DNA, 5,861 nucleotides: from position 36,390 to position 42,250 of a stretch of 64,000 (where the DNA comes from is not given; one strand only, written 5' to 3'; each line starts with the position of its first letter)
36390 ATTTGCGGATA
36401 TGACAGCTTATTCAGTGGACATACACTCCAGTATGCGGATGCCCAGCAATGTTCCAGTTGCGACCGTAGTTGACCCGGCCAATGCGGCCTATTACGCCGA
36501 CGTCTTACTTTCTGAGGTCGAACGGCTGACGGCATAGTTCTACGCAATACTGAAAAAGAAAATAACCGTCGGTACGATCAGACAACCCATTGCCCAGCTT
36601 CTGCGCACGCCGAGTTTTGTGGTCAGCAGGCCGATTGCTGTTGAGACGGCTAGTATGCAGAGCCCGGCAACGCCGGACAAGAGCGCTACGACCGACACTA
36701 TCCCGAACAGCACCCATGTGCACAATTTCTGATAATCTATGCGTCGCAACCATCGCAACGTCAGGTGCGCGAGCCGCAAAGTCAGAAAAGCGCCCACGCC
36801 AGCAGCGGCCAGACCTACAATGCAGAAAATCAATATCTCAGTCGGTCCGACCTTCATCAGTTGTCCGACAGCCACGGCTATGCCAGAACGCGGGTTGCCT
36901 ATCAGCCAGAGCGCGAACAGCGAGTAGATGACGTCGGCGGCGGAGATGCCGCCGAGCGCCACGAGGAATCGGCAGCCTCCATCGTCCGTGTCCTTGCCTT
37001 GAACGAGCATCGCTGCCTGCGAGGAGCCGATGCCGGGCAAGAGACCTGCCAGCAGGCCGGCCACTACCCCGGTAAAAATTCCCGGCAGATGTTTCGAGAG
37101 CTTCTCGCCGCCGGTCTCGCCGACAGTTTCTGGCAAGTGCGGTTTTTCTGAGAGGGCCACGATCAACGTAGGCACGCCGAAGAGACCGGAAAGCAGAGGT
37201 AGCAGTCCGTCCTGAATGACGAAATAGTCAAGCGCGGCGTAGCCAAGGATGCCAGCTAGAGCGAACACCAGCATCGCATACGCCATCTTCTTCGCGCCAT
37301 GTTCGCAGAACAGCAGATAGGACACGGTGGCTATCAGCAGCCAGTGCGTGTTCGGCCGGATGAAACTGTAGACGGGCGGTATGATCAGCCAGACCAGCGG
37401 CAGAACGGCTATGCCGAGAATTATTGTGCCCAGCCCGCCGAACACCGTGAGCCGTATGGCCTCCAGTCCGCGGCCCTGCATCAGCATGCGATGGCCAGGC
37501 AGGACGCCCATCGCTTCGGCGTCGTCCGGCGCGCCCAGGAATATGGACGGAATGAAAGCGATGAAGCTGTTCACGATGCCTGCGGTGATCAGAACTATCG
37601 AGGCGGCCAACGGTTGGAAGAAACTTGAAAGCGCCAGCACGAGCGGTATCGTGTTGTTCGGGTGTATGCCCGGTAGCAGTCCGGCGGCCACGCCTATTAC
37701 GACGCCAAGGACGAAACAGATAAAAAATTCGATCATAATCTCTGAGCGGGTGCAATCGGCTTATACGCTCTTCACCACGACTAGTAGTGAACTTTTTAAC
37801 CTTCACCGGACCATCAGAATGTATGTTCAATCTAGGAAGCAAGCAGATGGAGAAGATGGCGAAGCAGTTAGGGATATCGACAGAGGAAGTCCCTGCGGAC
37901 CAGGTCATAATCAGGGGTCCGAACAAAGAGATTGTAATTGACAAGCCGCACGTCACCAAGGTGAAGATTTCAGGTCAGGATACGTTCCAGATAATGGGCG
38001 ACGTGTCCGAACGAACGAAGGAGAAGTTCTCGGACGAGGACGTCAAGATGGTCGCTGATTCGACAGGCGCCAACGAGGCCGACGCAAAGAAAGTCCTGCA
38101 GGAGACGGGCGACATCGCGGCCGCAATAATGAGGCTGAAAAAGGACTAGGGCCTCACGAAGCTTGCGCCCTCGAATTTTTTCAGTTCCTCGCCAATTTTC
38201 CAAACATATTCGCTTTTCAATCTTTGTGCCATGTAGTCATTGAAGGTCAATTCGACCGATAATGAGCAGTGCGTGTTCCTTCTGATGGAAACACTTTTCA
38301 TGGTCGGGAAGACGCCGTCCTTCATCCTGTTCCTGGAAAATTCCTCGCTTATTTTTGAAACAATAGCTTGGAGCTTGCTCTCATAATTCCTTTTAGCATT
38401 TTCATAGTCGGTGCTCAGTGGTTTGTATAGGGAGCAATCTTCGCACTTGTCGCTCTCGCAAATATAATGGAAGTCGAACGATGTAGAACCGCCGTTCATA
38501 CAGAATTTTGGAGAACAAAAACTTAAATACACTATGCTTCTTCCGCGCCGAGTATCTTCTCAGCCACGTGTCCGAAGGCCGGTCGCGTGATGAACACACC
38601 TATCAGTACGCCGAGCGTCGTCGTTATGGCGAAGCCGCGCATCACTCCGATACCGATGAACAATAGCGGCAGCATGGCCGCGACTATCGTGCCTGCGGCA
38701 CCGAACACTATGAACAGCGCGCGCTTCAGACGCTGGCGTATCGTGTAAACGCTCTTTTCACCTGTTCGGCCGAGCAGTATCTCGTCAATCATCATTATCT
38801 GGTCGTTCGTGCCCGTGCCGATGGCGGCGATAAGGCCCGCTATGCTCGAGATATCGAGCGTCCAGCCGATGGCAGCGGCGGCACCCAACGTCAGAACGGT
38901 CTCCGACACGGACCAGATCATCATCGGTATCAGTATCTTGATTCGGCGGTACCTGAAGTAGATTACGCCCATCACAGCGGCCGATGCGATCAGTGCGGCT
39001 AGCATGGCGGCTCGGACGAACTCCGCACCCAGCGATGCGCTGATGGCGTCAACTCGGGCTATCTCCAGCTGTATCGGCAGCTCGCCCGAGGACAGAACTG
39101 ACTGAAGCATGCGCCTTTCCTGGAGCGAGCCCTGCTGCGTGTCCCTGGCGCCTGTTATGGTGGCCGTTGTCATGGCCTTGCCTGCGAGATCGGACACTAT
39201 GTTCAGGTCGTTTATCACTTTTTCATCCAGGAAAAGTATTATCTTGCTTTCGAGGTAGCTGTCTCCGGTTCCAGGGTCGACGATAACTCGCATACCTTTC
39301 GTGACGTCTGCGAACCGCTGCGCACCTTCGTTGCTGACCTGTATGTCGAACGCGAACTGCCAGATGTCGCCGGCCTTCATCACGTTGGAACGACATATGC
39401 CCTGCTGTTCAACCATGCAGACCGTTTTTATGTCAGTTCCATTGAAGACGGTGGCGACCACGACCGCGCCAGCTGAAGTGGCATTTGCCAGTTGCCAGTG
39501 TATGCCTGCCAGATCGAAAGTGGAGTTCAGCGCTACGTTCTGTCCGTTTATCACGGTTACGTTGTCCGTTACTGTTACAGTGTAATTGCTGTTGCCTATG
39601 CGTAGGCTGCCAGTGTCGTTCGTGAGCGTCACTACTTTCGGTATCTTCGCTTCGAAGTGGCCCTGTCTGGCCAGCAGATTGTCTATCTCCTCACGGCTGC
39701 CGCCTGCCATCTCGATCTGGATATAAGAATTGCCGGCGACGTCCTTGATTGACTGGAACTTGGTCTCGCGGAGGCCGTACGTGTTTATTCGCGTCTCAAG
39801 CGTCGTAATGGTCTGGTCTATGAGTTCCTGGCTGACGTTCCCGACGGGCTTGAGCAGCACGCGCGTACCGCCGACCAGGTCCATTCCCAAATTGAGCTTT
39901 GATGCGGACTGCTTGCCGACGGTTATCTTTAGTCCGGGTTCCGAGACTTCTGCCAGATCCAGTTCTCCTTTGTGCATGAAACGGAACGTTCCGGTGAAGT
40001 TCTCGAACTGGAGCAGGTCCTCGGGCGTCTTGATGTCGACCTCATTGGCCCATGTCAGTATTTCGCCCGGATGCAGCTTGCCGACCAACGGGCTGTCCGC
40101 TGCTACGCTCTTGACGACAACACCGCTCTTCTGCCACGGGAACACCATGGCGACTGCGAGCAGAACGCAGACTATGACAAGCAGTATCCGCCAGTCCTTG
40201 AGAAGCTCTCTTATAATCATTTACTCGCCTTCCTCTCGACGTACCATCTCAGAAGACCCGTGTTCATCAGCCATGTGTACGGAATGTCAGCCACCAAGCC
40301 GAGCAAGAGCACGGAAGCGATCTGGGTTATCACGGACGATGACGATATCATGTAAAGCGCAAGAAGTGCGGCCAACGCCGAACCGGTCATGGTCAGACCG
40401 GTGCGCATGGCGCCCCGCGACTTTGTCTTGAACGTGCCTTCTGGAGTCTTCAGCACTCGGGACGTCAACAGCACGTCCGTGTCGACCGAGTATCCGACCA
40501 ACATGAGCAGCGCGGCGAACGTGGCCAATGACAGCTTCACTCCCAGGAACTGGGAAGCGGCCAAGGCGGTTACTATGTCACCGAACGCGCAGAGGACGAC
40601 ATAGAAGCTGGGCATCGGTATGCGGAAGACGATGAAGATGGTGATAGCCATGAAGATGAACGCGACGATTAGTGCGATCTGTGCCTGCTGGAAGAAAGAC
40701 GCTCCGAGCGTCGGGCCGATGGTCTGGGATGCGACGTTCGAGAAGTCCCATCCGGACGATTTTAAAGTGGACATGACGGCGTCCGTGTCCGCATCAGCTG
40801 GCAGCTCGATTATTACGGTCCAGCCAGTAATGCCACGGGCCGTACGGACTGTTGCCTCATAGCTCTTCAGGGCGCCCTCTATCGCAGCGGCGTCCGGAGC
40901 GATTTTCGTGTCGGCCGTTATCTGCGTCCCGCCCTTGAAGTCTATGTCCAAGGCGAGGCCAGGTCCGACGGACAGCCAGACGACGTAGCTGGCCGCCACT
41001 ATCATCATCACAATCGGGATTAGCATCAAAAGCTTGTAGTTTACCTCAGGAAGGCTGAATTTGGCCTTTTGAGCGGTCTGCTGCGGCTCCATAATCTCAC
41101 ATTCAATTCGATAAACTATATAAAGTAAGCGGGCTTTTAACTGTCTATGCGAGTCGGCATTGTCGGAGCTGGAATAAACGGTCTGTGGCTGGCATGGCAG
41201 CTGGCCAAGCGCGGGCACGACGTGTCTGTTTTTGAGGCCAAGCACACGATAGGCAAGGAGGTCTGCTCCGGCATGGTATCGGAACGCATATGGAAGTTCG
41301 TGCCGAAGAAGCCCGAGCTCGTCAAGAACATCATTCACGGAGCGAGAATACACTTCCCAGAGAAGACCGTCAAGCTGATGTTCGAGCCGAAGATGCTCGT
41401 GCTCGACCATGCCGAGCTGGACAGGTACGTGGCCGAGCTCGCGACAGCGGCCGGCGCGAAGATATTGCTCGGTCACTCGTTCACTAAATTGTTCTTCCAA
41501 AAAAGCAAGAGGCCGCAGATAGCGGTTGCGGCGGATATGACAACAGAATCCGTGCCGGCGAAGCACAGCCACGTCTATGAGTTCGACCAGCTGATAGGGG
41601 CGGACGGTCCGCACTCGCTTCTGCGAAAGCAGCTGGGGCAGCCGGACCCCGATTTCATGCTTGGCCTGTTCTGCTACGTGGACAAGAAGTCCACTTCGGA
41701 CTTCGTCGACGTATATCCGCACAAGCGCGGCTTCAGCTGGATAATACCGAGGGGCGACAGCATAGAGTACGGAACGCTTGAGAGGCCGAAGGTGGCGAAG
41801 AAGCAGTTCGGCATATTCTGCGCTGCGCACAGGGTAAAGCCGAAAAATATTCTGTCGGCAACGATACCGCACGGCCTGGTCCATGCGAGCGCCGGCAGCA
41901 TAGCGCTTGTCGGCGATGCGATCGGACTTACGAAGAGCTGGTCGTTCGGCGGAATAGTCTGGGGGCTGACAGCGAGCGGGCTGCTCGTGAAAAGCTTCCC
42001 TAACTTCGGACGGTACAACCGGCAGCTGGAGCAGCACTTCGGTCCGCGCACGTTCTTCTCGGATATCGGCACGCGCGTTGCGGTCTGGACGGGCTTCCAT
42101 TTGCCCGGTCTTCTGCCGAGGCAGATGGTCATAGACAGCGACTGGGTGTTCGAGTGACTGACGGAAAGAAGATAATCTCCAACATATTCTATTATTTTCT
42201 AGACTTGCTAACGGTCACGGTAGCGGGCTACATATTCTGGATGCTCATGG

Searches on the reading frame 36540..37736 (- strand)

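Call 57: search_protein_families(library=pfam, proteins=[window:36540-37736:-], max_evalue=0.00001)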
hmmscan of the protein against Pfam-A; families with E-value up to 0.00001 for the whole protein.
window:36540-37736:- (398 aa): 1 family
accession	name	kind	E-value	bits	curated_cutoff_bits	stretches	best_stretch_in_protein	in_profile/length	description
PF01970.21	TctA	-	8.5e-51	173.3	28.9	1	6-383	2-422/423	Tripartite tricarboxylate transporter TctA family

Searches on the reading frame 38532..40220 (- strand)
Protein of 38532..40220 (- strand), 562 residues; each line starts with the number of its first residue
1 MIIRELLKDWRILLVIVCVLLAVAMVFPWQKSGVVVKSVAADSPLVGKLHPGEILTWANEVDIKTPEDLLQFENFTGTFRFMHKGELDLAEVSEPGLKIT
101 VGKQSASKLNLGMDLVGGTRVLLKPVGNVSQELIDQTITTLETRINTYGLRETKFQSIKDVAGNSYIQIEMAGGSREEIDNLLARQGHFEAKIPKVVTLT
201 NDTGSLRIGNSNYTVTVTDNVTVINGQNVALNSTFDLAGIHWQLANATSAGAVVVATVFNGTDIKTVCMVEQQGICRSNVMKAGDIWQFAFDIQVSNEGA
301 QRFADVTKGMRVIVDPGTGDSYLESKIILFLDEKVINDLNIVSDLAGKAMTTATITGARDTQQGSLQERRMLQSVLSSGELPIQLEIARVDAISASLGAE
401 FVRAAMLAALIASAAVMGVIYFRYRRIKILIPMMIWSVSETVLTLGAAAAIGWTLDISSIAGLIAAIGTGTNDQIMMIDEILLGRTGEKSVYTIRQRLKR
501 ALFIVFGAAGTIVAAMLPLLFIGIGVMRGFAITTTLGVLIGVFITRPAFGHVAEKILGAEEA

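Call 57: search_protein_families(library=pfam, proteins=[window:38532-40220:-], max_evalue=0.00001)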
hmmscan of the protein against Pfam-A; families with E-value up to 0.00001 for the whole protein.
window:38532-40220:- (562 aa): 1 family
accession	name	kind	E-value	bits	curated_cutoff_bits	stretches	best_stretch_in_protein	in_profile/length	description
PF02355.23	SecD_SecF_C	-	6.5e-13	48.9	20.5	1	384-543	12-173/189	Protein export membrane protein SecD/SecF, C-terminal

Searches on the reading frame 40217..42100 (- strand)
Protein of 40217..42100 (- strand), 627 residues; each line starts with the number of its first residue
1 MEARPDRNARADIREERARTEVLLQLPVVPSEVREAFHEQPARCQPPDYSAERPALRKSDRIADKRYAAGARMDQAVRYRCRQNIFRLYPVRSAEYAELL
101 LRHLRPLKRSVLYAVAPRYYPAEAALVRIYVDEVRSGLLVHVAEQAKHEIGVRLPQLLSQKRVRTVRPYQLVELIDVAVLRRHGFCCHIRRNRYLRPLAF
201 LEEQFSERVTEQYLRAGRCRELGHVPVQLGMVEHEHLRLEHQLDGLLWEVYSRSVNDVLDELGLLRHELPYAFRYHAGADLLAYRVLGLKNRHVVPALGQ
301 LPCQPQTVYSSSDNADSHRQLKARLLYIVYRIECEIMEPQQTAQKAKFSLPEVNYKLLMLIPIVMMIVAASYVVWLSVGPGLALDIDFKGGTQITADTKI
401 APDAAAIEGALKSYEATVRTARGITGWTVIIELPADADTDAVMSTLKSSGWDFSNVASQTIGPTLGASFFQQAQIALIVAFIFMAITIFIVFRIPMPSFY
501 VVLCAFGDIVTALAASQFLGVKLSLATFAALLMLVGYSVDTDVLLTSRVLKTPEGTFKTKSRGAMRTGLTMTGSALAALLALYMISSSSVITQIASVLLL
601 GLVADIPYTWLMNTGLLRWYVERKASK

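Call 57: search_protein_families(library=pfam, proteins=[window:40217-42100:-], max_evalue=0.00001)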
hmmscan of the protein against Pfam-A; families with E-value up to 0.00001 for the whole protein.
window:40217-42100:- (627 aa): 1 family
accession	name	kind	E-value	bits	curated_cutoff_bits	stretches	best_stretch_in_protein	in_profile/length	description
PF02355.23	SecD_SecF_C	-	1.1e-30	107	20.5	1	444-622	4-188/189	Protein export membrane protein SecD/SecF, C-terminal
